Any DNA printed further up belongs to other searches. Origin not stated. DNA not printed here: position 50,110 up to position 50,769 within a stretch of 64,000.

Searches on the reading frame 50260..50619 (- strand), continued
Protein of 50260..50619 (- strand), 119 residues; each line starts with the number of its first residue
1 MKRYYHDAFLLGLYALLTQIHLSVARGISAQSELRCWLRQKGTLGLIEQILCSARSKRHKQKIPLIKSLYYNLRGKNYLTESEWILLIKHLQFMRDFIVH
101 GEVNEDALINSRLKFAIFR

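Call 109: search_protein_families(proteins=[L010:2771-3283:+, L010:4026-4985:+, L010:5351-5878:+, L010:6076-6684:+, L010:6695-7189:+, L010:7196-7939:+], library=ncbifam, max_evalue=0.01)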
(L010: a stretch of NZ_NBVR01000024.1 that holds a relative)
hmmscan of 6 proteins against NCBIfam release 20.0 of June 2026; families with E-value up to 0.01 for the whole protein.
L010:2771-3283:+ (170 aa): 0 families

L010:4026-4985:+ (319 aa): 0 families

L010:5351-5878:+ (175 aa): 1 family
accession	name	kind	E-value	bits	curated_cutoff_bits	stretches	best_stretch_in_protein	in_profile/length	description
NF003840.0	PRK05421.1-2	equivalog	0.0085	15.2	163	0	91-166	14-89/282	endonuclease/exonuclease/phosphatase family protein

L010:6076-6684:+ (202 aa): 0 families

L010:6695-7189:+ (164 aa): 0 families

L010:7196-7939:+ (247 aa): 0 families
